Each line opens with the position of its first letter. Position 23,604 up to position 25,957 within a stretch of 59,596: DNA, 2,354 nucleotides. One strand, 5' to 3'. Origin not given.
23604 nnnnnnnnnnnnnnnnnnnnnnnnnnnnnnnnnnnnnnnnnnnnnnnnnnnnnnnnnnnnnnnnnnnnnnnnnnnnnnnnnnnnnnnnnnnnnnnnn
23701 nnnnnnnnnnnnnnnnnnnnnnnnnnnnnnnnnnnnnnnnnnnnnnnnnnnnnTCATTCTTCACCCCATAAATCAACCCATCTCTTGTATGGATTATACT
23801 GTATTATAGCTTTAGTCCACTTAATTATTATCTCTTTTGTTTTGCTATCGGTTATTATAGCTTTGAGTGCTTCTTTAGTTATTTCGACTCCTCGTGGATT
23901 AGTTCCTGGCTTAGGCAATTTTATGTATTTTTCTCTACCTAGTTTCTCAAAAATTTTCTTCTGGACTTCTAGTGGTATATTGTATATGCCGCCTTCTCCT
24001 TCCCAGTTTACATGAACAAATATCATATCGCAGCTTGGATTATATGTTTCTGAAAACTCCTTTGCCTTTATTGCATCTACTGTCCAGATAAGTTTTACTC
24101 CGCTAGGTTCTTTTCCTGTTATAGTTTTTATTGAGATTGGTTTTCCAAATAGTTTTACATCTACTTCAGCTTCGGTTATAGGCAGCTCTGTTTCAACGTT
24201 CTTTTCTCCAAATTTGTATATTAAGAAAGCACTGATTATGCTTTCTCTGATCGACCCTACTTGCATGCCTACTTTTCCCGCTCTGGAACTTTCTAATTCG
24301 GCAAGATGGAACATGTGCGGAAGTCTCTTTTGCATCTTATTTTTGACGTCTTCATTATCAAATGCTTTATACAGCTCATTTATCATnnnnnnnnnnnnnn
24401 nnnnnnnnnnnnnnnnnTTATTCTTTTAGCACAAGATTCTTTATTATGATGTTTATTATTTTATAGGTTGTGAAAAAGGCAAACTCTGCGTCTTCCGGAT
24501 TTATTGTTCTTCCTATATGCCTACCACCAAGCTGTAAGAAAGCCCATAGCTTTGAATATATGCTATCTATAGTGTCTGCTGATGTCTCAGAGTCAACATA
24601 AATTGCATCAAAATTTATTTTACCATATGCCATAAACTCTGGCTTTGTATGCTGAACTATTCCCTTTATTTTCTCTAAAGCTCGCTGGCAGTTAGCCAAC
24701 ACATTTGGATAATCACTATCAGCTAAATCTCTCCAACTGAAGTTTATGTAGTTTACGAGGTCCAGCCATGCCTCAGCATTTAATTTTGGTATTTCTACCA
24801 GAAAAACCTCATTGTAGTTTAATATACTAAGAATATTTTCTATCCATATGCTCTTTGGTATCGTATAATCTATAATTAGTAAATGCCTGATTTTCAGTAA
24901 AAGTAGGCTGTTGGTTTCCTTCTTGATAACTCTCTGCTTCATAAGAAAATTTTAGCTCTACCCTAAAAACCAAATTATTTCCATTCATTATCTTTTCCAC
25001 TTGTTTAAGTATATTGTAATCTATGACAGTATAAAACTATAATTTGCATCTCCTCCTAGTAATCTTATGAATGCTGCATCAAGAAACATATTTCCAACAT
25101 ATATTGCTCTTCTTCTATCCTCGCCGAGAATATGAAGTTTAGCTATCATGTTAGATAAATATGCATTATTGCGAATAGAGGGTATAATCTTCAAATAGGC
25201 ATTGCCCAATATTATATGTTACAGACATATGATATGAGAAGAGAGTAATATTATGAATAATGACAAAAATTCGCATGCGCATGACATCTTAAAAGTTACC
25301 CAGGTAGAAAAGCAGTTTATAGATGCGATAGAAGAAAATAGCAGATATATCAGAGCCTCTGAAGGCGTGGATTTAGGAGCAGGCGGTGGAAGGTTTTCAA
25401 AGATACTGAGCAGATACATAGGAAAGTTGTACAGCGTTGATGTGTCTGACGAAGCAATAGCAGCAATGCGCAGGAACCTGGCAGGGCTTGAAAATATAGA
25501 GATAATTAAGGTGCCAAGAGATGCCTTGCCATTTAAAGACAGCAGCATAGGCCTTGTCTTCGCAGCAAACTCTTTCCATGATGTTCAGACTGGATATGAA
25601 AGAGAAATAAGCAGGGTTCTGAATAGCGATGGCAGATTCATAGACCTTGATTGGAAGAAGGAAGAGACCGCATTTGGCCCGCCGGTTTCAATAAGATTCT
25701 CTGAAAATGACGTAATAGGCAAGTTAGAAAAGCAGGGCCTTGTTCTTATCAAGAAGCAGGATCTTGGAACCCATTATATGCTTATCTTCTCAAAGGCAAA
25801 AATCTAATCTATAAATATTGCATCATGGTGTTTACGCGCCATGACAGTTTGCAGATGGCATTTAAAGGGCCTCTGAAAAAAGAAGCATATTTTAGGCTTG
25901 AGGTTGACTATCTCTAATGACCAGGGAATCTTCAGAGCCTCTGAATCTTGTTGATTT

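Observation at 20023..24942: Candidate undescribed defence cassette: unknown 174-aa protein, endonuclease, SPPY methyltransferase and UvrD-helicase/Cas4-like-nuclease fusion in one operon-like block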

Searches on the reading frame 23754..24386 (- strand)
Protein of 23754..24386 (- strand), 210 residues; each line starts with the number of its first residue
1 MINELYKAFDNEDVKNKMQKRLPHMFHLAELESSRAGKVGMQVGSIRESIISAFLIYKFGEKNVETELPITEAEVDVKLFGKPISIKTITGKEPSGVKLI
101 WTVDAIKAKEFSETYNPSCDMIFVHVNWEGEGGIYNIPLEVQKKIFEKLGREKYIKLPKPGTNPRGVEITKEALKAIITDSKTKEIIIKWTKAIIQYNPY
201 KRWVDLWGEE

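Call 4: search_protein_families(library=pfam, proteins=[window:23754-24386:-], max_evalue=0.01)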
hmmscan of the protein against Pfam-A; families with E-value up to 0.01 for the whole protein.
window:23754-24386:- (210 aa): 1 family
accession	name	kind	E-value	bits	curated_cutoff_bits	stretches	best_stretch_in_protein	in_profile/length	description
PF15514.12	ThaI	-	2.9e-102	341.1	25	1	9-209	2-203/203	Restriction endonuclease ThaI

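Call 5: search_protein_families(library=padloc, proteins=[window:23754-24386:-], max_evalue=0.01)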
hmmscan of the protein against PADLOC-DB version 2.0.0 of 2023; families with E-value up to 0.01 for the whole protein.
window:23754-24386:- (210 aa): 2 families
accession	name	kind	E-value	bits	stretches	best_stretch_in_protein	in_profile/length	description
PDLC03575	REase_II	-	8.2e-97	321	1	4-209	10-215/216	Type II restriction enzyme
PDLC03577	REase_II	-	9.1e-05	20.2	1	81-188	81-188/224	Type II restriction enzyme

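Call 6: search_protein_families(library=ncbifam, proteins=[window:23754-24386:-], max_evalue=0.01)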
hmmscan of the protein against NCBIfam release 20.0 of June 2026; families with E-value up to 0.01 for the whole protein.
window:23754-24386:- (210 aa): 0 families

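Call 37: find_related_loci(query=A2, collection=metagenome_contigs, flank=8000)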
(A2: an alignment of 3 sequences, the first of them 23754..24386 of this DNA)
Query A2 (210 aa) in metagenome_contigs; peptide patterns used: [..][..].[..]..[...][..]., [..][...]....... (x = any residue, [..] = any of these).
600 stretches matched a pattern (row limit reached: there are more); 460 encode a relative of the query (tblastn E <= 1e-3); the best 80 are kept; 80 distinct loci.
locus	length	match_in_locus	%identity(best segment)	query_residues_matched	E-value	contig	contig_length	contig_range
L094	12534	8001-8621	69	1-207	2e-96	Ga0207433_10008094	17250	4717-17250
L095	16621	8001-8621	69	1-207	2e-96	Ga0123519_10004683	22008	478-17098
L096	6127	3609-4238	66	1-210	2e-95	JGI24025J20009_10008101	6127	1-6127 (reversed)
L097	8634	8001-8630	67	1-210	5e-94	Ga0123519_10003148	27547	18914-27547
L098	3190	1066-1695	65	1-210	1e-95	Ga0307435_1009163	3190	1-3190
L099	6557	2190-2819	66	1-210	9e-94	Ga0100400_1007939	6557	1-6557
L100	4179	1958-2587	66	1-210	5e-94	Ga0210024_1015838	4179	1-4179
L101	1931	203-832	65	1-210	1e-98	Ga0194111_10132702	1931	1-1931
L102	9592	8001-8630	66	1-210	1e-93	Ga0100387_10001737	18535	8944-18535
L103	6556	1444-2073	66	1-210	9e-94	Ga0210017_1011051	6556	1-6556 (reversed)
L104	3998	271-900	67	1-210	3e-94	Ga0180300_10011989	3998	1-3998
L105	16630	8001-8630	66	1-210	2e-93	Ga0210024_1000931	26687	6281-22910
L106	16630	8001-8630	66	1-210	2e-93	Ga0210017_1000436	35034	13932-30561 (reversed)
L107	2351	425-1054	67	1-210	1e-96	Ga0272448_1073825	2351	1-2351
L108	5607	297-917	65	1-207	4e-93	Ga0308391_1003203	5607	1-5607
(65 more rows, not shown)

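Call 38: find_related_loci(query=A2, collection=viral_contigs, flank=8000)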
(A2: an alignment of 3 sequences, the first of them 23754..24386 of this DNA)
Query A2 (210 aa) in viral_contigs; peptide patterns used: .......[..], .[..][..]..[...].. (x = any residue, [..] = any of these).
19 stretches matched a pattern; 1 encode a relative of the query (tblastn E <= 1e-3); 1 distinct loci.
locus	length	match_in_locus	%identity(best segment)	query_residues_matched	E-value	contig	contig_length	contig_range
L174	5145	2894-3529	59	1-210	3e-85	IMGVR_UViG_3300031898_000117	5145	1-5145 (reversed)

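Call 81: search_solved_structures(query=window:23754-24386:-, max_evalue=0.001, show_alignments=1)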
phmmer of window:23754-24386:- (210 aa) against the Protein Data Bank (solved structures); distinct sequences matched with E-value up to 0.001: 1.
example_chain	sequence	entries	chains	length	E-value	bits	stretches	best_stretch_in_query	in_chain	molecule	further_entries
3ndh_A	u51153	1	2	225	1.3e-92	312.6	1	8-209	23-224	restriction endonuclease THAI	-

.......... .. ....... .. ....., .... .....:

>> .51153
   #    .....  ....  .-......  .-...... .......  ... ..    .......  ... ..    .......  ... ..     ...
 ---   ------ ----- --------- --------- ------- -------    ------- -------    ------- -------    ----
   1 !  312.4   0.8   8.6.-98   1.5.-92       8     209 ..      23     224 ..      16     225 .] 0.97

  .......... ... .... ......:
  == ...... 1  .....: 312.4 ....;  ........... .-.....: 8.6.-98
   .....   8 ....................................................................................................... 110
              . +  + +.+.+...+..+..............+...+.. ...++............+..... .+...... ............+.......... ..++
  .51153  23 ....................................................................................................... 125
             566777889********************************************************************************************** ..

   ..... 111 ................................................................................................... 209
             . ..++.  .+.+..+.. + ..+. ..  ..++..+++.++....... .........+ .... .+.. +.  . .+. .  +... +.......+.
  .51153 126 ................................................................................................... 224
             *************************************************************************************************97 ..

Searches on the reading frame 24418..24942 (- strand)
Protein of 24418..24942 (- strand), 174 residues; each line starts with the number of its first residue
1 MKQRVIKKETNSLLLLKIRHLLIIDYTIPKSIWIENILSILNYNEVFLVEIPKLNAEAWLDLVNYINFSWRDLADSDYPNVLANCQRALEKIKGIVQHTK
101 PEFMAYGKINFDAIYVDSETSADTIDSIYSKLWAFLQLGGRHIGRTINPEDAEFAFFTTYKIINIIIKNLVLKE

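Call 4: search_protein_families(library=pfam, proteins=[window:24418-24942:-], max_evalue=0.01)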
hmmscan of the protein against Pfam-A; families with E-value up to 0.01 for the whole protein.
window:24418-24942:- (174 aa): 0 families

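Call 5: search_protein_families(library=padloc, proteins=[window:24418-24942:-], max_evalue=0.01)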
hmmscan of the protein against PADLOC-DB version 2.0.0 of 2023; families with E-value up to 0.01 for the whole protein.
window:24418-24942:- (174 aa): 0 families

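Call 6: search_protein_families(library=ncbifam, proteins=[window:24418-24942:-], max_evalue=0.01)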
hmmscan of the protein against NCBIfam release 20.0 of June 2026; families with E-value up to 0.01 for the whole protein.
window:24418-24942:- (174 aa): 0 families

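Call 11: find_homologous_proteins(query=window:24418-24942:-, max_evalue=0.001)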
Query window:24418-24942:- (174 aa): 2 proteins with E <= 0.001 among 83 candidates.
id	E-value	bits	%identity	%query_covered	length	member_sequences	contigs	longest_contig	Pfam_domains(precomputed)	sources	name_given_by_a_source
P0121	3.9e-109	380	99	100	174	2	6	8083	-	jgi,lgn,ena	jgi:hypothetical protein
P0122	1.5e-69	251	76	84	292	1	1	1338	-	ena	-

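Call 36: search_protein_families(library=pfam, proteins=[P0122], max_evalue=0.01)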
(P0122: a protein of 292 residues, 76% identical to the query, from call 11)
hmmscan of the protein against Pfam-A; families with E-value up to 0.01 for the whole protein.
P0122 (292 aa): 0 families

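Call 45: search_protein_families(library=padloc, proteins=[P0122], max_evalue=0.01)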
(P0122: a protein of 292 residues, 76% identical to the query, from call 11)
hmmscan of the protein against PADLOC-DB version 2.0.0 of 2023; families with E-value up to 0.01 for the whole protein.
P0122 (292 aa): 0 families

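Call 46: search_protein_representatives(protein=P0122)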
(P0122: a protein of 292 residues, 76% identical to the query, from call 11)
Query: 292 residues. Proteins with E-value up to 0.001 (for the whole library): 215; up to 1e-10: 98; up to 1e-30: 6. The best 150 are listed.
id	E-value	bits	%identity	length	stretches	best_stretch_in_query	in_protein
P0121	2.5e-70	253.3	76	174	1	143-290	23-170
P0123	3.2e-54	200.5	39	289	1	15-289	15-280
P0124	1.9e-48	181.6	39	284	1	13-290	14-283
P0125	6.6e-39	150.3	34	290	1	15-290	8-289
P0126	1.5e-31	126.1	35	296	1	17-290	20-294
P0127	8.6e-31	123.6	33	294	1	20-291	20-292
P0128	1.1e-30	123.3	35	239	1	68-290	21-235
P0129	1.2e-30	123.1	33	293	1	17-286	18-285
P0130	2.4e-30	122.2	34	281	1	13-290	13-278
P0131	1.7e-29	119.4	37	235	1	64-290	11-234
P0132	2.3e-29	119.0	31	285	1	22-288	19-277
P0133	3.6e-29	118.3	31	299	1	3-288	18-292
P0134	5.7e-29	117.7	31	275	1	11-289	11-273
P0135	9.8e-29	116.9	35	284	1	25-288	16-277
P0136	2.4e-28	115.6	31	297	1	18-288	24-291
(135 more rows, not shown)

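Call 51: search_solved_structures(query=A3, max_evalue=1)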
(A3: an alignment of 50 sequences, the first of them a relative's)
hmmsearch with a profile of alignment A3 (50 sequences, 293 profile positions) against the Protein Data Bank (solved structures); distinct sequences matched with E-value up to 1: 11.
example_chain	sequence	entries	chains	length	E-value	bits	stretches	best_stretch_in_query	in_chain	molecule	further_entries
2hr2_A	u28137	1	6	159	0.0017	20.7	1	177-213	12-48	Hypothetical protein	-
9qeu_A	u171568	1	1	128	0.35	13.1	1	177-217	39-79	E3 ubiquitin-protein ligase CHIP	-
8fyu_B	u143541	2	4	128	0.35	13.1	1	177-217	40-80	E3 ubiquitin-protein ligase CHIP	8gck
6nsv_A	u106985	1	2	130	0.36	13.1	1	177-217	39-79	E3 ubiquitin-protein ligase CHIP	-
6efk_A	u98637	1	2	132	0.37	13.1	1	177-217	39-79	E3 ubiquitin-protein ligase CHIP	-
8ei0_A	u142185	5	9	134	0.38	13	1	177-217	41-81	E3 ubiquitin-protein ligase CHIP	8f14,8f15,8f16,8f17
9qf1_A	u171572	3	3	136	0.38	13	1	177-217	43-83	E3 ubiquitin-protein ligase CHIP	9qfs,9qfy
4kbq_A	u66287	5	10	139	0.41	12.9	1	177-217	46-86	E3 ubiquitin-protein ligase CHIP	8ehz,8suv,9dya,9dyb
7tb1_A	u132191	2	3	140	0.42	12.9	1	177-217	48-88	E3 ubiquitin-protein ligase CHIP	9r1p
3u8v_A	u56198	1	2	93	0.43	12.9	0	173-207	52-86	Metal-binding protein smbP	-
3q47_B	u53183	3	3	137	0.67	12.2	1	177-217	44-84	STIP1 homology and U box-containing protein 1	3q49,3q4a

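Call 52: search_protein_families(library=pfam, alignment_id=A3, max_evalue=0.01)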
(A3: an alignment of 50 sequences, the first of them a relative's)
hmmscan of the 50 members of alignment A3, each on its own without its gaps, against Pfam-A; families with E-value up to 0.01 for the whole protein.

A. member 1, P0122 (292 aa): 0 families

B. families by the number of members that match (of 50 scanned): 7 families
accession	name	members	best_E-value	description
PF13643.11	DUF4145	3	8.4e-06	Domain of unknown function (DUF4145)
PF01206.22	TusA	3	0.00035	Sulfurtransferase TusA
PF05168.19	HEPN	3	0.0095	HEPN domain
PF16017.11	BTB_3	1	0.0014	BTB/POZ domain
PF17111.11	PigL_N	1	0.0021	Pigment biosynthesis cluster protein PigL N-terminal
PF12010.13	DUF3502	1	0.0028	Domain of unknown function (DUF3502)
PF18862.6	ApeA_NTD1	1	0.0092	ApeA N-terminal domain 1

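Call 53: search_protein_families(library=padloc, alignment_id=A3, max_evalue=0.01)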
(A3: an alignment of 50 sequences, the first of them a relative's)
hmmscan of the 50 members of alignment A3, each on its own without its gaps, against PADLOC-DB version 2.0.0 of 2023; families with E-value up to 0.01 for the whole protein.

A. member 1, P0122 (292 aa): 0 families

B. families by the number of members that match (of 50 scanned): 7 families
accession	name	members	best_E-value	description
PDLC02347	AbiJ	1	0.0011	AbiJ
PDLC04997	PDC-S32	1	0.0025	-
PDLC01799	CARF1--CARF_HEPN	1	0.003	-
PDLC03127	Specificity_I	1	0.0051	Type I specificity subunit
PDLC00402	SduA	1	0.0054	DUF4263 domain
PDLC04998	PDC-S32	1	0.006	-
PDLC01798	CARF1--CARF_HEPN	1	0.01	-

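Call 54: predict_structure(alignment_id=A3)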
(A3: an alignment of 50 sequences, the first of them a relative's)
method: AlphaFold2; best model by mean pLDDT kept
length: 292 residues; sequences in the alignment: 50
mean_pLDDT: 93.6   pTM: 0.78
mean pLDDT of the five models: 93.6, 92.5, 92.4, 91.9, 91.0
residues with pLDDT >= 90: 243; 70-90: 49; 50-70: 0; < 50: 0
segments of 3 or more residues with pLDDT < 50: none
pLDDT, mean of each block of 10 residues (from residue 1): 89 97 96 97 93 97 93 96 96 96 94 97 87 87 96 97 84 86 97 96 97 96 95 91 96 90 90 97 94 81
secondary structure, 60 per line:
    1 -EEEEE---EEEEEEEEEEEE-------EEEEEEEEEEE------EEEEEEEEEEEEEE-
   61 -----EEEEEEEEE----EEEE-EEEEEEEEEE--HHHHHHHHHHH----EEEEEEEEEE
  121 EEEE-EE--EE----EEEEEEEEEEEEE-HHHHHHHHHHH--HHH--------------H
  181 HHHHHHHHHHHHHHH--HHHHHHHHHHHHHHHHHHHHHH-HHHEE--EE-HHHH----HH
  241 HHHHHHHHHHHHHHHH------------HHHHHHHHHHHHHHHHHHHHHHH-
elements in order: E2-6 E10-21 E29-39 E46-59 E66-74 E79-82 E84-93 H96-106 E111-124 E136-148 H150-160 H180-195 H198-219 H231-234 H239-256 H269-291

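Call 56: fold_search(model_id=the predicted structure, library=pdb)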
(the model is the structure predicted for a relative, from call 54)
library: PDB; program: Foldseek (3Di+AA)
matches with E <= 10: 1198; with E <= 0.001: 23
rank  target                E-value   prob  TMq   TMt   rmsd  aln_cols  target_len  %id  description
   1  1xvs_A                1.5e-04  1.00  0.22  0.44   8.2       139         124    9  Crystal structure of apaG Protein from Vibrio cholerae (released 2004-12-14)
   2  1xq4_A                1.6e-04  1.00  0.21  0.42   8.6       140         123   10  Crystal Structure of the Putative ApaA Protein from Bordetella pertussis, Northeast Structural Genomics Target BeR40 (released 2004-11-09)
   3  9ma5_A                1.9e-04  1.00  0.27  0.25   7.0       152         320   14  CryoEM structure of a transmembrane protein (released 2026-03-18)
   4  1xq4_B                2.6e-04  1.00  0.25  0.49   6.2       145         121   10  Crystal Structure of the Putative ApaA Protein from Bordetella pertussis, Northeast Structural Genomics Target BeR40 (released 2004-11-09)
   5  2wli_B                2.6e-04  1.00  0.25  0.28   6.6       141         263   11  POTASSIUM CHANNEL FROM MAGNETOSPIRILLUM MAGNETOTACTICUM (released 2010-06-09)
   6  9pr5_A                2.6e-04  1.00  0.25  0.25   6.3       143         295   17  Cryo-EM structure of the human inward-rectifier potassium 7.1 channel (Kir7.1) extended state (released 2026-02-25)
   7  8b7d                  3.2e-04  0.99  0.20  0.33   9.4       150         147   11  Luminal domain of TMEM106B (released 2023-07-19)
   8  1pzd                  3.4e-04  1.00  0.25  0.27  12.6       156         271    9  Structural Identification of a conserved appendage domain in the carboxyl-terminus of the COPI gamma-subunit. (released 2003-10-14)
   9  1tza_B                4.3e-04  1.00  0.22  0.40   8.3       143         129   10  X-ray structure of Northeast Structural Genomics Consortium target SoR45 (released 2004-07-27)
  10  2wll_A                4.8e-04  1.00  0.23  0.25   6.6       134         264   13  POTASSIUM CHANNEL FROM BURKHOLDERIA PSEUDOMALLEI (released 2010-06-09)
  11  1xq4_C                5.0e-04  1.00  0.26  0.49   6.2       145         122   11  Crystal Structure of the Putative ApaA Protein from Bordetella pertussis, Northeast Structural Genomics Target BeR40 (released 2004-11-09)
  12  6zlx                  5.0e-04  1.00  0.21  0.24   9.2       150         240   10  The structure of the ClpX-associated factor PDIP38 (released 2021-07-14)
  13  2wlj_B                5.3e-04  1.00  0.23  0.25   7.3       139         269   12  Potassium channel from Magnetospirillum magnetotacticum (released 2010-06-09)
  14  5hdw                  5.6e-04  1.00  0.21  0.37   8.4       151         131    9  ApaG Domain of FBxo3 (released 2016-04-06)
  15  2x6a                  6.0e-04  1.00  0.24  0.25   6.4       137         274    9  Potassium Channel from Magnetospirillum Magnetotacticum (released 2010-06-23)
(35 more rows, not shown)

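Call 67: predict_structure(alignment_id=A4)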
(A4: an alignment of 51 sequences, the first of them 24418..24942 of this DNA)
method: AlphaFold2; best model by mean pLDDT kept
length: 174 residues; sequences in the alignment: 51
mean_pLDDT: 85.5   pTM: 0.75
mean pLDDT of the five models: 85.5, 85.0, 84.6, 83.4, 83.2
residues with pLDDT >= 90: 110; 70-90: 33; 50-70: 12; < 50: 19
segments of 3 or more residues with pLDDT < 50: 6-9, 11-23
pLDDT, mean of each block of 10 residues (from residue 1): 48 42 67 86 82 93 97 96 97 97 97 94 97 86 84 97 95 74
secondary structure, 60 per line:
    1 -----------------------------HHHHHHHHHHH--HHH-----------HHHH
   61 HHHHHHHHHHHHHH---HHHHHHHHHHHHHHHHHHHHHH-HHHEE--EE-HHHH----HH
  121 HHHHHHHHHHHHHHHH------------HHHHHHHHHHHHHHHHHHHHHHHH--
elements in order: H30-40 H57-74 H78-99 H111-114 H119-136 H149-172

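Call 69: fold_search(model_id=the predicted structure, library=pdb)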
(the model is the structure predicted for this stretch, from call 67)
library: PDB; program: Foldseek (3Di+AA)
matches with E <= 10: 212; with E <= 0.001: 0
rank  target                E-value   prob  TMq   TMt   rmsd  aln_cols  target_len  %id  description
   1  9min_D                2.2e-01  0.80  0.30  0.38   7.0       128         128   14  Structure of a designed minibinder to NYESO1-A*02:01 (released 2025-08-06)
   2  2q00_B                3.1e-01  0.99  0.44  0.60   5.1       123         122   15  Crystal structure of the P95883_SULSO protein from Sulfolobus solfataricus. NESG target SsR10. (released 2007-05-29)
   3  9min_I                4.7e-01  0.84  0.36  0.45   6.2       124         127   14  Structure of a designed minibinder to NYESO1-A*02:01 (released 2025-08-06)
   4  4xek_A                7.3e-01  0.54  0.33  0.38   8.7       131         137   15  Pyk2-FAT domain in complex with leupaxin LD4 motif (released 2015-12-30)
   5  2q00_A                7.6e-01  0.93  0.43  0.59   4.8       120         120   14  Crystal structure of the P95883_SULSO protein from Sulfolobus solfataricus. NESG target SsR10. (released 2007-05-29)
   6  1nze                  9.8e-01  0.63  0.33  0.46  10.1       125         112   14  Crystal structure of PsbQ polypeptide of photosystem II from higher plants (released 2003-08-26)
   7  2hsb                  1.0e+00  0.93  0.44  0.59   4.9       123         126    8  Crystal structure of a hepn domain containing protein (af_0298) from archaeoglobus fulgidus at 1.95 A resolution (released 2006-08-15)
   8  7y5e_Q6               1.1e+00  0.16  0.23  0.27  17.8       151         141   14  In situ single-PBS-PSII-PSI-LHCs megacomplex. (released 2023-02-01)
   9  3waq                  1.1e+00  0.51  0.33  0.39   6.0       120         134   16  Hemerythrin-like domain of DcrH I119E mutant (met) (released 2014-03-19)
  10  4nqf_A                1.3e+00  0.84  0.41  0.48   5.9       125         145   10  Crystal structure of HEPN domain protein (released 2014-03-26)
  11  1vyk                  1.3e+00  0.54  0.34  0.42   8.8       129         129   13  CRYSTAL STRUCTURE OF PSBQ PROTEIN OF PHOTOSYSTEM II FROM HIGHER PLANTS (released 2005-05-26)
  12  4xef_D                1.3e+00  0.41  0.34  0.40   7.6       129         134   17  Pyk2-FAT complexed with Leupaxin LD motif LD1 (released 2015-12-23)
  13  4nqf_B                1.4e+00  0.80  0.40  0.45   5.9       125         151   10  Crystal structure of HEPN domain protein (released 2014-03-26)
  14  1ktm_MODEL_1_A        1.4e+00  0.30  0.31  0.36   9.1       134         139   12  SOLUTION STRUCTURE OF FAT DOMAIN OF FOCAL ADHESION KINASE (released 2003-01-16)
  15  2lk4_MODEL_1_A        1.5e+00  0.30  0.33  0.39   8.4       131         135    8  Structural and mechanistic insights into the interaction between PAT Pyk2 and Paxillin LD motif (released 2012-10-10)
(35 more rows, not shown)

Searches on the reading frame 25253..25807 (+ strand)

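Call 4: search_protein_families(library=pfam, proteins=[window:25253-25807:+], max_evalue=0.01)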
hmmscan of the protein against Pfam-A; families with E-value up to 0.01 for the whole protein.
window:25253-25807:+ (184 aa): 5 families
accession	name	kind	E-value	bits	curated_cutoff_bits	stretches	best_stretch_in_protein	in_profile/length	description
PF08241.18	Methyltransf_11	-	1.5e-14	54.8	21.2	1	39-130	1-94/95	Methyltransferase domain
PF13649.12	Methyltransf_25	-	9.9e-12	45.8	27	1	39-127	2-97/97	Methyltransferase domain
PF13847.12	Methyltransf_31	-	1.7e-10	41.2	27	1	39-135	8-113/145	Methyltransferase domain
PF08242.18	Methyltransf_12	-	1.3e-05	26.3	30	1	39-128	1-97/98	Methyltransferase domain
PF01209.24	Ubie_methyltran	-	0.00026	20.9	20.1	1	21-138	34-158/233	ubiE/COQ5 methyltransferase family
